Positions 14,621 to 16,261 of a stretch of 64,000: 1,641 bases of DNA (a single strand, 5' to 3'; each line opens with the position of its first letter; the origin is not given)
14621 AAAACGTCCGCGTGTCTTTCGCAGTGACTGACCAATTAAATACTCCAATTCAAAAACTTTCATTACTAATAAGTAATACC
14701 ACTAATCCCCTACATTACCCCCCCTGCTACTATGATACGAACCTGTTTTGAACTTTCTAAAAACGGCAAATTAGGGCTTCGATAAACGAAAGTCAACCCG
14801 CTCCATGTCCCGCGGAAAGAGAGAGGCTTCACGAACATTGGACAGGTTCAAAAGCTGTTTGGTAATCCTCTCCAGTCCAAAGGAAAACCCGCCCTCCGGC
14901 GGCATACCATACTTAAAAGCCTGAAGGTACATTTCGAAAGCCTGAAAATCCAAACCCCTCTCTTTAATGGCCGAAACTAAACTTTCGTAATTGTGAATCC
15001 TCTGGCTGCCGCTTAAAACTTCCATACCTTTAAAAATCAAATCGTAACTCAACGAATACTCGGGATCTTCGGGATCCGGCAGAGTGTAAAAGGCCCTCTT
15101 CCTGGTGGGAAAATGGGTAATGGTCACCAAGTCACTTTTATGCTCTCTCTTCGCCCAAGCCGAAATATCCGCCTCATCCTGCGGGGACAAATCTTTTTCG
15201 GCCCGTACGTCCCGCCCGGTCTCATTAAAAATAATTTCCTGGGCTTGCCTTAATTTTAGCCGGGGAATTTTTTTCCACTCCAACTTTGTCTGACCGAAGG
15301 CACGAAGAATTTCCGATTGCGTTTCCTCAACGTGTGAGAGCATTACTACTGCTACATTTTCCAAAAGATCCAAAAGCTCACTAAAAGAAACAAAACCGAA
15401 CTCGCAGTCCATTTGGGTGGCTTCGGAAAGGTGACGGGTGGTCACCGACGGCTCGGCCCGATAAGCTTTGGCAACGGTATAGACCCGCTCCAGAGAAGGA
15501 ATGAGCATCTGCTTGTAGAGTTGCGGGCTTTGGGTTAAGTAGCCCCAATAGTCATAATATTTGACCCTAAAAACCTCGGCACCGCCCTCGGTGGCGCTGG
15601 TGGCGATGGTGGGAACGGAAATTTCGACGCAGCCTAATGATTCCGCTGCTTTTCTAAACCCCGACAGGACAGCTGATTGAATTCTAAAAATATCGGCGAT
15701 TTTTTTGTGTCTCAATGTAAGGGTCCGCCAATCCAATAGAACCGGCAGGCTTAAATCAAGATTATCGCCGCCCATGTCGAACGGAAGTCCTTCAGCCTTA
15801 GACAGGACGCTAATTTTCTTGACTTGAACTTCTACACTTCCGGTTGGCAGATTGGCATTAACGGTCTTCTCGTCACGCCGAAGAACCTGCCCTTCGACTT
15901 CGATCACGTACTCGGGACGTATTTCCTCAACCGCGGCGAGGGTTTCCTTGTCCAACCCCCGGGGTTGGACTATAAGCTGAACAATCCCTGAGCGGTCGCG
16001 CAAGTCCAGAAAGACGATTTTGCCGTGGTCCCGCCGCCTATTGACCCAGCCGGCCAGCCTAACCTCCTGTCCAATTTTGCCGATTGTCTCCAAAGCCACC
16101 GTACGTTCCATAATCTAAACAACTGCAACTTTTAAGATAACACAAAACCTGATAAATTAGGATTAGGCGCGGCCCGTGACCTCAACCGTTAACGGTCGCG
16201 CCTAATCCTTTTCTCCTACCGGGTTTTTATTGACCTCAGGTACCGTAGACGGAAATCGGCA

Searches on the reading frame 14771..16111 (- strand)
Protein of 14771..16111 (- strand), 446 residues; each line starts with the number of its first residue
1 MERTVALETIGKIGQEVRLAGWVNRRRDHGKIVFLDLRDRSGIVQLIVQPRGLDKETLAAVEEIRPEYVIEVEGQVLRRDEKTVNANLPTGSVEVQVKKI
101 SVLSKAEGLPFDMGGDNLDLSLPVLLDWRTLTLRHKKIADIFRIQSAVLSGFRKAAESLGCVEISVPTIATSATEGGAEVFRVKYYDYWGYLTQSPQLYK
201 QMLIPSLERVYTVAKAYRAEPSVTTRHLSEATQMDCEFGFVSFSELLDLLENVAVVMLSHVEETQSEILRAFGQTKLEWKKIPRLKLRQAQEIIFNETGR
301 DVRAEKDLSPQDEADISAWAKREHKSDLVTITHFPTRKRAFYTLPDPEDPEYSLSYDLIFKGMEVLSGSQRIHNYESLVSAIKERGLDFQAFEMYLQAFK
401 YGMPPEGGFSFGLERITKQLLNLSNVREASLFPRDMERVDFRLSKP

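Call 11: search_protein_families(library=pfam, proteins=[window:14771-16111:-], max_evalue=0.01)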
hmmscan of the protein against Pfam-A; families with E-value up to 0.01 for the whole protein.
window:14771-16111:- (446 aa): 2 families
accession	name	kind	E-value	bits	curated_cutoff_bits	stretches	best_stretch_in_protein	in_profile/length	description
PF00152.25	tRNA-synt_2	-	5.9e-71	239.5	25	1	125-435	5-307/308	tRNA synthetases class II (D, K and N)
PF01336.31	tRNA_anti-codon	-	1e-16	61.1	27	1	17-103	1-75/75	OB-fold nucleic acid binding domain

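Call 12: search_protein_families(library=ncbifam, proteins=[window:14771-16111:-], max_evalue=0.01)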
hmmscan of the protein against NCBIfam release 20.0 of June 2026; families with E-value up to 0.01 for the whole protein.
window:14771-16111:- (446 aa): 17 families
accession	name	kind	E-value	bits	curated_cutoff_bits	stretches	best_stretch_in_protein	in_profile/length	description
NF003483.0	PRK05159.1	equivalog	1.1e-138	462.9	353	1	4-439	6-436/438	aspartate--tRNA(Asn) ligase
TIGR00458.1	aspS_nondisc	equivalog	1.5e-107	360.2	368.4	1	14-439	12-426/428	aspartate--tRNA(Asn) ligase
NF001750.0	PRK00476.1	equivalog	4.2e-80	269.7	443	2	11-265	15-269/590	aspartate--tRNA ligase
TIGR00459.1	aspS_bact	equivalog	9.9e-70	235.5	373.85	2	12-291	14-278/586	aspartate--tRNA ligase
NF003037.0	PRK03932.1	equivalog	1.6e-68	231.7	414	1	12-441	14-451/451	asparagine--tRNA ligase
TIGR00457.1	asnS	equivalog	1.4e-67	228.5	342.6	1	11-441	13-455/455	asparagine--tRNA ligase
NF009460.0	PRK12820.1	equivalog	3.5e-48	164.3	1379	2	10-258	31-291/723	bifunctional aspartyl-tRNA synthetase/aspartyl/glutamyl-tRNA amidotransferase subunit C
NF005052.0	PRK06462.1-1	equivalog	9e-39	133.5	368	1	132-434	39-345/353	asparagine synthetase A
NF005054.0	PRK06462.1-4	equivalog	1.3e-29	103.2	309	1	131-434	14-310/318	asparagine synthetase A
NF001756.1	PRK00484.1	subfamily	1.9e-28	99.4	468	1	11-434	48-484/488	lysine--tRNA ligase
TIGR00499.1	lysS_bact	equivalog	5.7e-28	97.8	427.6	2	14-308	53-338/496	lysine--tRNA ligase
NF002821.0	PRK02983.1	equivalog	1.5e-20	72.9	742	1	12-433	657-1096/1102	bifunctional lysylphosphatidylglycerol synthetase/lysine--tRNA ligase LysX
NF009101.0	PRK12445.1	subfamily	5.9e-15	54.8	1026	1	13-264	64-308/505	lysine--tRNA ligase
NF006828.0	PRK09350.1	equivalog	7.9e-09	35.2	264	1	188-435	69-323/325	elongation factor P--(R)-beta-lysine ligase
TIGR00462.1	genX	equivalog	9.6e-09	35.1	286.9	1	147-429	6-301/304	EF-P lysine aminoacylase EpmA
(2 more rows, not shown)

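Call 14: find_related_loci(query=window:14771-16111:-, collection=genome_contigs, flank=3000)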
Query window:14771-16111:- (446 aa) in genome_contigs; peptide patterns used: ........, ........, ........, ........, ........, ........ (x = any residue, [..] = any of these).
64 stretches matched a pattern; 44 encode a relative of the query (tblastn E <= 1e-3); 44 distinct loci.
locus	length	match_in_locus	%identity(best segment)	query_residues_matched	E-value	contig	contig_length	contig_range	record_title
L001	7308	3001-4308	64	1-444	0e+0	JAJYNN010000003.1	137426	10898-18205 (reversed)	MAG: bacterium isolate DBS2-4.bin71 NODE_140_length_137426_cov_3.23857, whole genome shotgun sequence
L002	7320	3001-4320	64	1-443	0e+0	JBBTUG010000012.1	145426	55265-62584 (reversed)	MAG: Patescibacteria group bacterium isolate H41-bin267_1 H41_bin267_1_000000000012, whole genome shotgun sequence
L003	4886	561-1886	63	3-445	0e+0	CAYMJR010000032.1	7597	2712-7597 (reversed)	MAG TPA_asm: uncultured Gammaproteobacteria bacterium isolate SRP272529_co1_137 genome assembly, contig: NODE_18604_leng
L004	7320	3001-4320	64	1-445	0e+0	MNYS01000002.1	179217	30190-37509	MAG: Candidatus Levybacteria bacterium CG2_30_37_29 cg2_3.0_scaffold_8_c, whole genome shotgun sequence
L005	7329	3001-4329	64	1-444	0e+0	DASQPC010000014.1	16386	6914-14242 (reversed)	MAG TPA_asm: Candidatus Methylomirabilota bacterium isolate SMAG_U10819 k141_2683911, whole genome shotgun sequence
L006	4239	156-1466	62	1-445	0e+0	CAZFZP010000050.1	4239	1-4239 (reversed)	MAG TPA_asm: uncultured Gammaproteobacteria bacterium isolate SRP050083_co3_227 genome assembly, contig: NODE_30480_leng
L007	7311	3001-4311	63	1-445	0e+0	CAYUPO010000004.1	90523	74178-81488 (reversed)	MAG TPA_asm: uncultured Gammaproteobacteria bacterium isolate SRP286056_co1_297 genome assembly, contig: NODE_187_length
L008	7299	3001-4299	62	3-444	0e+0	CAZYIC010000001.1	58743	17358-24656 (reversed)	MAG TPA_asm: uncultured Gammaproteobacteria bacterium isolate binchicken_co38_456 genome assembly, contig: NODE_1211_len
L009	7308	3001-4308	63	1-444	0e+0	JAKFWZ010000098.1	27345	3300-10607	MAG: Candidatus Daviesbacteria bacterium isolate ND2_Bin_11 ND2_0000168, whole genome shotgun sequence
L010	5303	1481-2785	62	2-444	0e+0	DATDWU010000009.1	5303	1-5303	MAG TPA_asm: Patescibacteria group bacterium isolate SMAG_U8120 k141_2242353, whole genome shotgun sequence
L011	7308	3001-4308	62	1-444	0e+0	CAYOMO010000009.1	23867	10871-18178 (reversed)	MAG TPA_asm: uncultured Gammaproteobacteria bacterium isolate SRP292972_co1_31 genome assembly, contig: NODE_994_length_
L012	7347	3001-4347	59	1-443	0e+0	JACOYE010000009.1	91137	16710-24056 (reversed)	MAG: Candidatus Microgenomates bacterium isolate NC_groundwater_171_Ag_S-0.1um_39_14 S4_GD2017_2_S1_scaffold_101, whole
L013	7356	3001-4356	62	1-444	0e+0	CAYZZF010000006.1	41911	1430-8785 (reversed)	MAG TPA_asm: uncultured Gammaproteobacteria bacterium isolate SRP093762_co1_95 genome assembly, contig: NODE_574_length_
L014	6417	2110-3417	62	1-445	0e+0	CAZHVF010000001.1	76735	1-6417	MAG TPA_asm: uncultured Gammaproteobacteria bacterium isolate SRP135725_co1_639 genome assembly, contig: NODE_203_length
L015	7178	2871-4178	61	1-444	0e+0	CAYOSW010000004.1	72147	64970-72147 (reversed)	MAG TPA_asm: uncultured Gammaproteobacteria bacterium isolate binchicken_co105_397 genome assembly, contig: NODE_394_len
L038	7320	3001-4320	47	3-443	4e-133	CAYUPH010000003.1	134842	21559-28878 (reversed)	MAG TPA_asm: uncultured Candidatus Saccharibacteria bacterium isolate SRP135725_co1_406 genome assembly, contig: NODE_56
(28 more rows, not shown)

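Call 26: find_homologous_proteins(query=window:14771-16111:-, max_evalue=1e-100)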
Query window:14771-16111:- (446 aa): 5713 proteins with E <= 1e-100 among 8000 candidates; the best 120 are listed.
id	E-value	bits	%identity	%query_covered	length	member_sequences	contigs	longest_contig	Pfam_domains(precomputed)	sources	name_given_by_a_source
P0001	2.2e-293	990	100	100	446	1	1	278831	PF01336.32,PF00152.26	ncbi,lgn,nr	ncbi:MAG: aspartate--tRNA(Asn) ligase [Patescibacteria group bacterium]|nr:aspartate--tRNA(Asn) liga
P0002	1.5e-290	981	100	99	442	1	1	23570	PF01336.32,PF00152.26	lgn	-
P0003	5.4e-197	673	67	99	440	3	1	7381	PF01336.32,PF00152.26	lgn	-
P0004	2.8e-194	664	66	99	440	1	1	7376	PF01336.32,PF00152.26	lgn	-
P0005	5.3e-193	660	66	100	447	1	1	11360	PF01336.32,PF00152.26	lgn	-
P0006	7.7e-193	659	66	100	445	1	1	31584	PF01336.32,PF00152.26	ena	-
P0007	2.7e-192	657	65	100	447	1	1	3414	PF01336.32,PF00152.26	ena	-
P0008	3.8e-192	657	65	100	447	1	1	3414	PF01336.32,PF00152.26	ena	-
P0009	4.8e-191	653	66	98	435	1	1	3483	PF01336.32,PF00152.26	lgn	-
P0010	1.4e-190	652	65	100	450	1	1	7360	PF01336.32,PF00152.26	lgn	-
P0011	2.1e-190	651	65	99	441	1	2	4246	PF01336.32,PF00152.26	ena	-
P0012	7.4e-190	649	65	99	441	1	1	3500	PF01336.32,PF00152.26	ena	-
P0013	1.4e-189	648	65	100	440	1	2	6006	PF01336.32,PF00152.26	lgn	-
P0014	3.3e-189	647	64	100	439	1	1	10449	PF01336.32,PF00152.26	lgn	-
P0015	9.5e-189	646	63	100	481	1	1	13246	PF01336.32,PF00152.26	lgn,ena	-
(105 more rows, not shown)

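Call 27: find_encoding_contigs(protein=P0003, flank=2500, max_places=3)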
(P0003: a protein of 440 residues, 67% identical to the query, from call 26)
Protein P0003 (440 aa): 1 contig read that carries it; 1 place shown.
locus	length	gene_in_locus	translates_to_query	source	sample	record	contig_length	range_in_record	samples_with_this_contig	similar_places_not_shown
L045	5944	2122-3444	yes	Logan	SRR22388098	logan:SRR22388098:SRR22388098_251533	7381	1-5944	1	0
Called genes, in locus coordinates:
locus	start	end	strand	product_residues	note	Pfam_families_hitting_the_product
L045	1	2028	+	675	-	?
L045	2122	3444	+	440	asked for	PF01336:tRNA_anti-codon, PF00152:tRNA-synt_2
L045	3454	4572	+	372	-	PF00768:Peptidase_S11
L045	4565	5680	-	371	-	-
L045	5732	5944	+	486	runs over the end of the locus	PF00749:tRNA-synt_1c, PF19269:Anticodon_2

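Call 28: find_encoding_contigs(protein=P0006, flank=2500, max_places=3)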
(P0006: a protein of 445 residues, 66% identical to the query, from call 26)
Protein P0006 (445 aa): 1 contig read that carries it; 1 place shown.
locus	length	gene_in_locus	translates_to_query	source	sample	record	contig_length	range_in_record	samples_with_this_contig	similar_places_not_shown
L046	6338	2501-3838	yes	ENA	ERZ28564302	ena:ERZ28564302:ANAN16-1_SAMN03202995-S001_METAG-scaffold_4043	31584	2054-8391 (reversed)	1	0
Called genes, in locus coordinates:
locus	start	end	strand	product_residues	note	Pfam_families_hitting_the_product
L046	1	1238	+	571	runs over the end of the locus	PF01368:DHH, PF02272:DHHA1, PF17768:RecJ_OB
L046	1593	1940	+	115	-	-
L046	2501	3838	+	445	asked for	PF01336:tRNA_anti-codon, PF00152:tRNA-synt_2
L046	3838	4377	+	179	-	PF04073:tRNA_edit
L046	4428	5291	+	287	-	-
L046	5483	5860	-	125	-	PF05635:23S_rRNA_IVP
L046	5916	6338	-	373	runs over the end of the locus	-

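Call 37: find_encoding_contigs(protein=P0005, flank=1500, max_places=2)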
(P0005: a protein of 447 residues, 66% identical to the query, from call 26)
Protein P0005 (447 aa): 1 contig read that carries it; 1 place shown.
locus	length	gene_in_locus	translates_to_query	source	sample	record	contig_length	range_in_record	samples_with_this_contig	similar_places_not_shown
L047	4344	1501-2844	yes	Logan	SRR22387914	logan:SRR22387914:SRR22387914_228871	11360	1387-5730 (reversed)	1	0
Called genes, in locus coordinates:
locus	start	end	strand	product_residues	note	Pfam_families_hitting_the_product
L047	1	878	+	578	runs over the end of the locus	PF01368:DHH, PF02272:DHHA1, PF17768:RecJ_OB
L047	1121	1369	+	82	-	-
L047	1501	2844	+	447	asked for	PF01336:tRNA_anti-codon, PF00152:tRNA-synt_2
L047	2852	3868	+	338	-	PF00768:Peptidase_S11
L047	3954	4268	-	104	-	PF05635:23S_rRNA_IVP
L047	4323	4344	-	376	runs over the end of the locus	-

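Call 38: find_encoding_contigs(protein=P0010, flank=1500, max_places=2)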
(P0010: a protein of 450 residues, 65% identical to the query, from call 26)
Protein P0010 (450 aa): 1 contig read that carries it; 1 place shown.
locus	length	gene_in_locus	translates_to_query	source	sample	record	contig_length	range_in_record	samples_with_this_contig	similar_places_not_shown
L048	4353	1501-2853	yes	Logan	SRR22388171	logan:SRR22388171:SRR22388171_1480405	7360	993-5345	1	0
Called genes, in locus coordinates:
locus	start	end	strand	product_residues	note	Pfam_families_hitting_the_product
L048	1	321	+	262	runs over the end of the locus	PF01784:DUF34_NIF3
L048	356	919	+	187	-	-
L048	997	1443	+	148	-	PF00702:Hydrolase, PF13419:HAD_2 (weak), PF13242:Hydrolase_like (weak)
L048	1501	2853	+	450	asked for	PF01336:tRNA_anti-codon, PF00152:tRNA-synt_2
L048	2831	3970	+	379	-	PF00768:Peptidase_S11, PF13354:Beta-lactamase2 (weak)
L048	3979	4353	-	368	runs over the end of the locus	-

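Call 39: find_encoding_contigs(protein=P0014, flank=1500, max_places=2)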
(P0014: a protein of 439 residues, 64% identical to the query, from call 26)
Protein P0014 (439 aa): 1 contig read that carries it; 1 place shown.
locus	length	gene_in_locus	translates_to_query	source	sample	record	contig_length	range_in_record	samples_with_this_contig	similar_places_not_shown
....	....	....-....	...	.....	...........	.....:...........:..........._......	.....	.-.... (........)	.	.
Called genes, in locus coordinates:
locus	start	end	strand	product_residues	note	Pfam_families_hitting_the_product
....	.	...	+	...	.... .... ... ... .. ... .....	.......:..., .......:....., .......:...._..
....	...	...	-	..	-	-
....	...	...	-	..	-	-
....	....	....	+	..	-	-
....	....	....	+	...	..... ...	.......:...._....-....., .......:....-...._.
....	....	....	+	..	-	?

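Call 40: find_encoding_contigs(protein=P0015, flank=1500, max_places=2)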
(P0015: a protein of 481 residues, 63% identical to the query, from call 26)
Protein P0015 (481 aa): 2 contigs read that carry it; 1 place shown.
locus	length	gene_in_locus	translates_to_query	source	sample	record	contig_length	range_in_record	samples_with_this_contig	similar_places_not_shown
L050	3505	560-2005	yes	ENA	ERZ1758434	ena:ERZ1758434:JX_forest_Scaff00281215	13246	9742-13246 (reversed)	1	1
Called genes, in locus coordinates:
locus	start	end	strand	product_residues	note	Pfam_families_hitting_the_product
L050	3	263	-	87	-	?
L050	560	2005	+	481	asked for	PF01336:tRNA_anti-codon, PF00152:tRNA-synt_2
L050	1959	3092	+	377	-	PF00768:Peptidase_S11, PF02113:Peptidase_S13 (weak), PF13354:Beta-lactamase2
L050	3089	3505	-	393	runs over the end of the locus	-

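Call 49: list_cluster_members(proteins=[L067:5697-7010:-, L061:6640-8067:+, L065:52-1362:-, L081:1407-2792:+, L087:11238-12551:+, L096:6396-7688:-, L085:3818-5131:+, L072:1829-3145:+, L075:496-1812:+, L046:2501-3838:+])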
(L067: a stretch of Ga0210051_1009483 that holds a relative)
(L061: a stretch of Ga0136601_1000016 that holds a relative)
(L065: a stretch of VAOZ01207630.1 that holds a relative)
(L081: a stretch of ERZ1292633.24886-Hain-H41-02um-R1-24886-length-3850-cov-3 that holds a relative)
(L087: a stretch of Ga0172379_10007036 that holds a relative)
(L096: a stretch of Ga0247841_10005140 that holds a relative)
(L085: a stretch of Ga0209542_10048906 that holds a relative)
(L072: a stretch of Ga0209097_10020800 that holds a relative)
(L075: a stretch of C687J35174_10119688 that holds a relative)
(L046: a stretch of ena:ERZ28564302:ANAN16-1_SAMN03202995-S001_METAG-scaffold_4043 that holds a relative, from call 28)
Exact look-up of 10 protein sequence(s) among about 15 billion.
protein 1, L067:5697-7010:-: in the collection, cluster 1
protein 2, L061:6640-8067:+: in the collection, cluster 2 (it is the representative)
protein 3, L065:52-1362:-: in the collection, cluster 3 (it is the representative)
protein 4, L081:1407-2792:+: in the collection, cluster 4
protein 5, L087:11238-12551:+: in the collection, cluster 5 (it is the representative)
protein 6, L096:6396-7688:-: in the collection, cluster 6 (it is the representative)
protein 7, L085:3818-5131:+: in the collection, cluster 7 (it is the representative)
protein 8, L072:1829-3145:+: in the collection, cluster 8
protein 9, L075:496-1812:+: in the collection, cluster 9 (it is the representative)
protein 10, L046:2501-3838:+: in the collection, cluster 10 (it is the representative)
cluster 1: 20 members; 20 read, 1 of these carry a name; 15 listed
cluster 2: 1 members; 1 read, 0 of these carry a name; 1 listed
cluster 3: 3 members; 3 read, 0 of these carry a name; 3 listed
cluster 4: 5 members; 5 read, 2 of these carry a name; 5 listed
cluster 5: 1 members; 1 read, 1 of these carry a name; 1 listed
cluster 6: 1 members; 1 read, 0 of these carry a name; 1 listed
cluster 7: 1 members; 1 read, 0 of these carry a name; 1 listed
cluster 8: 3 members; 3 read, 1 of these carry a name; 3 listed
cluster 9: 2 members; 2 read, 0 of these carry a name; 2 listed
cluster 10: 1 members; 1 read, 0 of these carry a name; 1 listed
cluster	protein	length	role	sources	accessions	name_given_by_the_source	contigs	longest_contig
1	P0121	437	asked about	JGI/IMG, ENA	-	-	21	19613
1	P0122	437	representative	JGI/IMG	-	-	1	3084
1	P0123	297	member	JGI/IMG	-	aspartyl-tRNA synthetase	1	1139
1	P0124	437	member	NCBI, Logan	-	-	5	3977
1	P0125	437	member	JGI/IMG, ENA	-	-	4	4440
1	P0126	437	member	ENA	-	-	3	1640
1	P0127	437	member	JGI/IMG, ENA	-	-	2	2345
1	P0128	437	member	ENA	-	-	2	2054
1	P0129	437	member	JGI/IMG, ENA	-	-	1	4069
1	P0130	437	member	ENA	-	-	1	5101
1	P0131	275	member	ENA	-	-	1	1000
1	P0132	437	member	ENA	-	-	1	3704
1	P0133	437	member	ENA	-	-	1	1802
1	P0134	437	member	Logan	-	-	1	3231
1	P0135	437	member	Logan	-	-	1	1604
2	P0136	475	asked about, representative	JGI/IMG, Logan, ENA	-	-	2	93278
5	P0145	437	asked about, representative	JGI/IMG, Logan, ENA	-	aspartyl-tRNA synthetase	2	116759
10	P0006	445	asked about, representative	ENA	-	-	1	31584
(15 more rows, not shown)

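Call 50: find_homologous_proteins(query=P0145, max_evalue=1e-120)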
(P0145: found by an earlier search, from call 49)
Query P0145 (437 aa): 5828 proteins with E <= 1e-120 among 8000 candidates; the best 120 are listed.
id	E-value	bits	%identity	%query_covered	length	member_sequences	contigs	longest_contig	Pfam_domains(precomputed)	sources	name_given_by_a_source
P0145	2.0e-288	974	100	100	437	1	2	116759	PF01336.32,PF00152.26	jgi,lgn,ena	jgi:aspartyl-tRNA synthetase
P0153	9.0e-260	880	88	100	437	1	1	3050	PF01336.32,PF00152.26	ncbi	-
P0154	1.5e-259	879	88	100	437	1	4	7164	PF01336.32,PF00152.26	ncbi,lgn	-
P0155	3.2e-259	878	87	100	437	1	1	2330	PF01336.32,PF00152.26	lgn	-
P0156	4.9e-259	877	88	100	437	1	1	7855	PF01336.32,PF00152.26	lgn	-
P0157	5.6e-258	874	88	100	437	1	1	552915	PF01336.32,PF00152.26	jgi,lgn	jgi:aspartyl-tRNA synthetase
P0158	1.4e-256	869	87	100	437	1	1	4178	PF01336.32,PF00152.26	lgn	-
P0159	1.5e-256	869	88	100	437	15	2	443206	PF01336.32,PF00152.26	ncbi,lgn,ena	-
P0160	2.7e-256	868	87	100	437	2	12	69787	PF01336.32,PF00152.26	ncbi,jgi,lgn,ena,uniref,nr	ncbi:MAG: aspartate--tRNA(Asn) ligase [Candidatus Lloydbacteria bacterium RIFCSPHIGHO2_02_FULL_51_22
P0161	4.4e-256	868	88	100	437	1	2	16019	PF01336.32,PF00152.26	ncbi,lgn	-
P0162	6.3e-255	864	87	100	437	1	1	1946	PF01336.32,PF00152.26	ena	-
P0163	1.2e-254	863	87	100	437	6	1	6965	PF01336.32,PF00152.26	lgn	-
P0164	7.9e-253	857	87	100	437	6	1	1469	PF01336.32,PF00152.26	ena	-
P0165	5.8e-252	854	85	100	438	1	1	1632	PF01336.32,PF00152.26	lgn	-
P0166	4.9e-251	851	85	100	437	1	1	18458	PF01336.32,PF00152.26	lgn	-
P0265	1.9e-209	714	69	100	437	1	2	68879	PF01336.32,PF00152.26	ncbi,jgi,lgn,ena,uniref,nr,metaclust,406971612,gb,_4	ncbi:MAG: hypothetical protein ACD_24C00408G0004 [uncultured bacterium]|uniref:Aspartate--tRNA(Asp/A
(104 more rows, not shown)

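Call 52: find_encoding_contigs(protein=P0160, flank=10000, max_places=2)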
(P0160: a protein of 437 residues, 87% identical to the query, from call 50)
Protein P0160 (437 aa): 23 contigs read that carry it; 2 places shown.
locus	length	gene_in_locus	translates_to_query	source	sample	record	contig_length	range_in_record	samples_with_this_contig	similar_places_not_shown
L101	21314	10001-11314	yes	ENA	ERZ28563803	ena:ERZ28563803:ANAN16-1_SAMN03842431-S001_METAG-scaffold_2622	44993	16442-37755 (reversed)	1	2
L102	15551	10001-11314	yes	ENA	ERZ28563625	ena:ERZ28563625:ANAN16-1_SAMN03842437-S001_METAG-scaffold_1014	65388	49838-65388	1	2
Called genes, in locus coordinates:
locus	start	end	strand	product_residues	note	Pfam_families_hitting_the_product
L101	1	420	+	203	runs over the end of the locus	PF01025:GrpE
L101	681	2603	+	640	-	PF00012:HSP70, PF06723:MreB_Mbl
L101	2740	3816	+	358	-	PF00226:DnaJ, PF01556:DnaJ_C, PF00684:DnaJ_CXXCXGXG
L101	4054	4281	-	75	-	-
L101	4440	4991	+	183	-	-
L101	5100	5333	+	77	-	PF12441:CopG_antitoxin (weak)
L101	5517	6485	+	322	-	PF12147:Methyltransf_20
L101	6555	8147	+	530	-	PF16927:HisKA_7TM, PF00512:HisKA, PF02518:HATPase_c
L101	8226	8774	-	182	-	-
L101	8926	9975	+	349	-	PF00579:tRNA-synt_1b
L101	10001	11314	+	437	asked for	PF01336:tRNA_anti-codon, PF00152:tRNA-synt_2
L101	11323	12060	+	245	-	PF02616:SMC_ScpA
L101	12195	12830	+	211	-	PF04079:SMC_ScpB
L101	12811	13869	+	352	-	PF00768:Peptidase_S11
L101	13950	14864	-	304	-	PF01745:IPT, PF01715:IPPT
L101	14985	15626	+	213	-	-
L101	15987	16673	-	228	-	-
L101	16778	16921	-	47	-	-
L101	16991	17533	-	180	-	-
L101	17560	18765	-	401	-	-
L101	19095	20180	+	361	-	PF02195:ParB_N, PF17762:HTH_ParB, PF23552:ParB_C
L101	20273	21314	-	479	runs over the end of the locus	PF13328:HD_4, PF01966:HD, PF04607:RelA_SpoT, PF02824:TGS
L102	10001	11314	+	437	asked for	PF01336:tRNA_anti-codon, PF00152:tRNA-synt_2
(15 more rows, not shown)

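Call 53: find_encoding_contigs(protein=P0265, flank=10000, max_places=2)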
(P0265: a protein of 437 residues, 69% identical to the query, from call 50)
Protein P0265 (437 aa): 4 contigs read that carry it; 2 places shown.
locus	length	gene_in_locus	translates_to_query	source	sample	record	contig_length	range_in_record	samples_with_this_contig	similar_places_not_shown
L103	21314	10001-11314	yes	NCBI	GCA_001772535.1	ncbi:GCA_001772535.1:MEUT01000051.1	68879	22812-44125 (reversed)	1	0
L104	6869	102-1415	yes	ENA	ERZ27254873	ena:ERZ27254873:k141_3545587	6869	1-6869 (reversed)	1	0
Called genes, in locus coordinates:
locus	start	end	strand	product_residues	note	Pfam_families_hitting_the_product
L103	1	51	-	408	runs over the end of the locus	PF07690:MFS_1, PF00083:Sugar_tr, PF12832:MFS_1_like, PF07690:MFS_1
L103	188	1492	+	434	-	-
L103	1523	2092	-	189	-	PF10469:AKAP7_NLS (weak), PF02834:LigT_PEase, PF13563:2_5_RNA_ligase2, PF02834:LigT_PEase (weak)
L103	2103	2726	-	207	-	PF00730:HhH-GPD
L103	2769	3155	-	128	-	PF00903:Glyoxalase, PF22677:Ble-like_N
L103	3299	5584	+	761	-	PF00535:Glycos_transf_2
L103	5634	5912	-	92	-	PF11373:DUF3175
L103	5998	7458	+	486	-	PF13231:PMT_2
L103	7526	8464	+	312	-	PF00294:PfkB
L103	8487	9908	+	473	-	PF05221:AdoHcyase, PF00670:AdoHcyase_NAD, PF02826:2-Hacid_dh_C, PF07991:KARI_N (weak)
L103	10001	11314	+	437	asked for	PF01336:tRNA_anti-codon, PF00152:tRNA-synt_2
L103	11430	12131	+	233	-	PF03483:B3_4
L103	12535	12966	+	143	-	PF01467:CTP_transf_like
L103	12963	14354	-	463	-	-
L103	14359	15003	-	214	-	PF24675:NpmA, PF02390:Methyltransf_4 (weak), PF13847:Methyltransf_31 (weak)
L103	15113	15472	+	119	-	-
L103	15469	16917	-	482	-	PF13231:PMT_2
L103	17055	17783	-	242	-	PF01255:Prenyltransf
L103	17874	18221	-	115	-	-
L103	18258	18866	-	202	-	-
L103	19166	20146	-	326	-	-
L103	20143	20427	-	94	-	-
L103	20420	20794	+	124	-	-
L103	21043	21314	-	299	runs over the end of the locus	-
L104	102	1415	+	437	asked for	PF01336:tRNA_anti-codon, PF00152:tRNA-synt_2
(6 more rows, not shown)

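Call 85: search_protein_families(library=ncbifam, proteins=[L046:3838-4377:+], max_evalue=0.1)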
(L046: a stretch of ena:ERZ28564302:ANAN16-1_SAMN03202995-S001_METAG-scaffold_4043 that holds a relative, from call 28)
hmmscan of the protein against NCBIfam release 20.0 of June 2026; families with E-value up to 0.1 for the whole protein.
L046:3838-4377:+ (179 aa): 3 families
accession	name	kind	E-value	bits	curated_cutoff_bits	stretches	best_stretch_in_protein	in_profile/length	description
TIGR00011.1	YbaK_EbsC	equivalog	3.1e-18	66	153.25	1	76-174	52-150/152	Cys-tRNA(Pro) deacylase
NF007951.0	PRK10670.1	equivalog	6.1e-11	42.5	243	1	79-177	59-157/159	Cys-tRNA(Pro)/Cys-tRNA(Cys) deacylase YbaK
NF006625.0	PRK09194.1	equivalog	6.8e-08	31.9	558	1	70-164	281-371/559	proline--tRNA ligase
